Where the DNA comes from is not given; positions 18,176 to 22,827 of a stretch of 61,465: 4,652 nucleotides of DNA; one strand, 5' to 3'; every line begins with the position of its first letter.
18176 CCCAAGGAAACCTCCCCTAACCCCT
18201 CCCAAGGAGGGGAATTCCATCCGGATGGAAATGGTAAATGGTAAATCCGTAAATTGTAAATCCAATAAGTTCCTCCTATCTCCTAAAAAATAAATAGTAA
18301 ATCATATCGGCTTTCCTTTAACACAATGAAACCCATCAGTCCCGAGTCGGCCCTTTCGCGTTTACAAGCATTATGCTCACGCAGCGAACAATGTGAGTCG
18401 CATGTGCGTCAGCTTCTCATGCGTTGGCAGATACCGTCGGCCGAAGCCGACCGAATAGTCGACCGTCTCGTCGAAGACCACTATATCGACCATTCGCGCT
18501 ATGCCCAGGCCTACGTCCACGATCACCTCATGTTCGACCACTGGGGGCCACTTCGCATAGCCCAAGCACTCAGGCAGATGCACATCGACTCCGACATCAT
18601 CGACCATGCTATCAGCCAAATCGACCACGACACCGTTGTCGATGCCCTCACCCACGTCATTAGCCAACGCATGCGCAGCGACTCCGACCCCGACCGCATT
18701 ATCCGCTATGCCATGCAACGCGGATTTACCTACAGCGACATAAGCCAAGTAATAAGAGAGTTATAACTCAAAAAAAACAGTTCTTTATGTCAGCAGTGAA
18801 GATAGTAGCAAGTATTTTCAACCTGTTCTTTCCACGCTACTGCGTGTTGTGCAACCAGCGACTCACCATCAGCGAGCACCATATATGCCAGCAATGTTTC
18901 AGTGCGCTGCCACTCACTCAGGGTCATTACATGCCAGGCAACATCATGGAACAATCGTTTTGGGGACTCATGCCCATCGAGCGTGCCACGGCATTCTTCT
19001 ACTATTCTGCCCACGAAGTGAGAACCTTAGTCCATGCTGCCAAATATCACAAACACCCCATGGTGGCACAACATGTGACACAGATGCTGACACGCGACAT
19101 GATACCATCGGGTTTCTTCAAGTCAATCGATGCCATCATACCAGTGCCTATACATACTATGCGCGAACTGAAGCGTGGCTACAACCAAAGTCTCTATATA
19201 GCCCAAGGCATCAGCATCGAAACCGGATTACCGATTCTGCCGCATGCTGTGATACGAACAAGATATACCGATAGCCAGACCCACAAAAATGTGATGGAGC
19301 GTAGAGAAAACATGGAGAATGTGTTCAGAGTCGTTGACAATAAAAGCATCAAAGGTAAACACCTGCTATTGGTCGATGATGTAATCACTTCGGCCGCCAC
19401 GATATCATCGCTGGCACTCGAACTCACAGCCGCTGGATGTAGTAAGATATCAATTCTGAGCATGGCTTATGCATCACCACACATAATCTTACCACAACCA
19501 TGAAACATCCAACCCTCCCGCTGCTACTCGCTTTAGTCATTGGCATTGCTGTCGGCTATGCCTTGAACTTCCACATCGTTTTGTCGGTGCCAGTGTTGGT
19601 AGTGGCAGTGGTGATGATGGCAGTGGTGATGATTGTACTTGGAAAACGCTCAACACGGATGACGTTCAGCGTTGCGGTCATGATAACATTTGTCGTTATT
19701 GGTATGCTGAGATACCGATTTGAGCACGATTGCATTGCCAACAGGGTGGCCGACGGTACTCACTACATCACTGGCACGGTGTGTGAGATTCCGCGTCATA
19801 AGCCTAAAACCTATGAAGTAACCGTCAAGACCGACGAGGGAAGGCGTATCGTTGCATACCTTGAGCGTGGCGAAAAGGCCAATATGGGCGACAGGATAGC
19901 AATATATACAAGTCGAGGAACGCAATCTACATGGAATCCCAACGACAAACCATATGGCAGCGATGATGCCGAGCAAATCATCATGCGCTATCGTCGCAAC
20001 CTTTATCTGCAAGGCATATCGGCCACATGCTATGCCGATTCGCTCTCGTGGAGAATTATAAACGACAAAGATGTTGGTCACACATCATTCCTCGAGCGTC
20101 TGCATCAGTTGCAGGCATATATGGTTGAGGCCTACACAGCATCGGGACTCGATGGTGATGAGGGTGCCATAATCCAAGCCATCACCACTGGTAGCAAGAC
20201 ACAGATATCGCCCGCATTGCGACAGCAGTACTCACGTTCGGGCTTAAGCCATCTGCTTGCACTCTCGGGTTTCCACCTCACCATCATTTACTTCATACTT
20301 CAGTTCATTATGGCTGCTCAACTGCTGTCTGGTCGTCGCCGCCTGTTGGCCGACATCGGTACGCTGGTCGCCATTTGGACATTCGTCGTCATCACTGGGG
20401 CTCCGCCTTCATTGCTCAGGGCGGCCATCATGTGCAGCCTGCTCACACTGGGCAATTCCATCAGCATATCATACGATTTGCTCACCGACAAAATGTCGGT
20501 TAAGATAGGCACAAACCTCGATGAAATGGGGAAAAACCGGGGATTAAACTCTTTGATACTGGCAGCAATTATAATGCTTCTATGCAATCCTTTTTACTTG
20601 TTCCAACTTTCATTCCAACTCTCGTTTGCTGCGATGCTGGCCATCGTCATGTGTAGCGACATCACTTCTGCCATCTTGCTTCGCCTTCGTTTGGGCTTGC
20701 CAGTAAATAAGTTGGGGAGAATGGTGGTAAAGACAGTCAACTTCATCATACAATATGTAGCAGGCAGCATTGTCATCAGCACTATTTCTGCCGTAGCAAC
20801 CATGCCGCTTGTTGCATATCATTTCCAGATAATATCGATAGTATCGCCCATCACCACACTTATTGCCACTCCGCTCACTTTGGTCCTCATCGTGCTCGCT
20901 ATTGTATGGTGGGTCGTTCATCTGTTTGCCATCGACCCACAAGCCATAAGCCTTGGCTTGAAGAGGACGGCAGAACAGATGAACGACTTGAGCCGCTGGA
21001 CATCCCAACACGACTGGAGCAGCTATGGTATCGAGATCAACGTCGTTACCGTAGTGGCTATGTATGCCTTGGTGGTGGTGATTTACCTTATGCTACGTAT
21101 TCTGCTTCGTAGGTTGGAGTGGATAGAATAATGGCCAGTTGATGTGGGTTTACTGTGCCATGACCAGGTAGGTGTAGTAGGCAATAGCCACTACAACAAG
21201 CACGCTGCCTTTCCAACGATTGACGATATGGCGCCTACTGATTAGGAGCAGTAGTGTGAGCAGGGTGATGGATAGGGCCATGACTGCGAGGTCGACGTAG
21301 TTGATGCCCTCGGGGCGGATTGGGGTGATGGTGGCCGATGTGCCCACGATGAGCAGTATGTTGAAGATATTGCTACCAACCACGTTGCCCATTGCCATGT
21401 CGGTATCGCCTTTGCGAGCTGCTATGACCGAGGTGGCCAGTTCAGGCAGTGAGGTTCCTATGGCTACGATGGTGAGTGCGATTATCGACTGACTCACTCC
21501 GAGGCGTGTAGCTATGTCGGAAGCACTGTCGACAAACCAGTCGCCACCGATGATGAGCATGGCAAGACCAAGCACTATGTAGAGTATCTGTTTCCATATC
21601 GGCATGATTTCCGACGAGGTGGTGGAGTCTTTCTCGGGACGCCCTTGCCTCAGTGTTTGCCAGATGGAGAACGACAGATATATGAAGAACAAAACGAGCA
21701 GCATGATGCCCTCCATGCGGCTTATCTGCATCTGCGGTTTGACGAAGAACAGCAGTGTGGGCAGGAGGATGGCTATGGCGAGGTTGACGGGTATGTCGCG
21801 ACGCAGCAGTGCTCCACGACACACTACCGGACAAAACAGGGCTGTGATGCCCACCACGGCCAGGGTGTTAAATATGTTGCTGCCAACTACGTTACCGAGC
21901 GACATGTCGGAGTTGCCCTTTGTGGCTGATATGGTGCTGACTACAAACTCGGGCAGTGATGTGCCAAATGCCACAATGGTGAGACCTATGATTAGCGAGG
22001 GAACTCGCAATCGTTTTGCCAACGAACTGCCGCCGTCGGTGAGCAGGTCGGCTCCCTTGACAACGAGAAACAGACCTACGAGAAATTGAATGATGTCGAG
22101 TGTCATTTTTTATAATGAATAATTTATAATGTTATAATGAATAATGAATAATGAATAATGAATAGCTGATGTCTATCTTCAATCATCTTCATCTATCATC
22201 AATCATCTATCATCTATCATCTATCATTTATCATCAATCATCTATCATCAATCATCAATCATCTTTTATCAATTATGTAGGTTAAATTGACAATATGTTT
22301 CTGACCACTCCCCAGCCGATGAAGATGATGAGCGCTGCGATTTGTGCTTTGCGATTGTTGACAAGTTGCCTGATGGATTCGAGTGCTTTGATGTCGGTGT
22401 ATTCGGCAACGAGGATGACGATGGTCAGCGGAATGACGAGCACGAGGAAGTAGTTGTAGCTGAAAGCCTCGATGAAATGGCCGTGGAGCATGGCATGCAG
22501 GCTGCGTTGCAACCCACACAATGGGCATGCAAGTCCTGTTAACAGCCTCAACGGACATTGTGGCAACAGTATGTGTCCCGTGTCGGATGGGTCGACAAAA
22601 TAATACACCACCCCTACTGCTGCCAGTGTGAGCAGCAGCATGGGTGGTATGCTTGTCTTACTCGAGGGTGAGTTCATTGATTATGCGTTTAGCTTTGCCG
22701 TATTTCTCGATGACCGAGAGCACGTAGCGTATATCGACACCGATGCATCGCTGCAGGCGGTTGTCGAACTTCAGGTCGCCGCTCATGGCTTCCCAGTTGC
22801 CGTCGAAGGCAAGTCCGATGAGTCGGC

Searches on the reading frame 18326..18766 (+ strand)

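Call 9: search_protein_families(library=pfam, proteins=[window:18326-18766:+])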
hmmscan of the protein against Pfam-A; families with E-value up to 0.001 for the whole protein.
window:18326-18766:+ (146 aa): 4 families
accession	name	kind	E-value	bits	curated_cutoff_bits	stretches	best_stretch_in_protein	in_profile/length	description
PF02631.22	RecX_HTH2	-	5.5e-13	49.4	26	1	55-95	1-41/42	RecX, second three-helix domain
PF21982.2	RecX_HTH1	-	5.3e-07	30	26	0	15-48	7-40/40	RecX, first three-helix domain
PF21981.2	RecX_HTH3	-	0.00016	22.2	26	1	124-143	29-48/48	RecX, third three-helix domain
PF22120.2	T6SS_Tse3_N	-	0.00084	20.1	27.2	0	20-56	4-40/104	T6SS, Peptidoglycan muramidase Tse3, N-terminal domain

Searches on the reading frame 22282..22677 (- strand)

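Call 62: search_protein_families(library=pfam, proteins=[window:22282-22677:-], max_evalue=0.00001)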
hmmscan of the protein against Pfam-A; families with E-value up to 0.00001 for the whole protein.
window:22282-22677:- (131 aa): 1 family
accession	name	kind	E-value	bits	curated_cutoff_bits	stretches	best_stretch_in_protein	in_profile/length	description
PF10825.13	DUF2752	-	1.6e-18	66.9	27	1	41-88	1-48/49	Protein of unknown function (DUF2752)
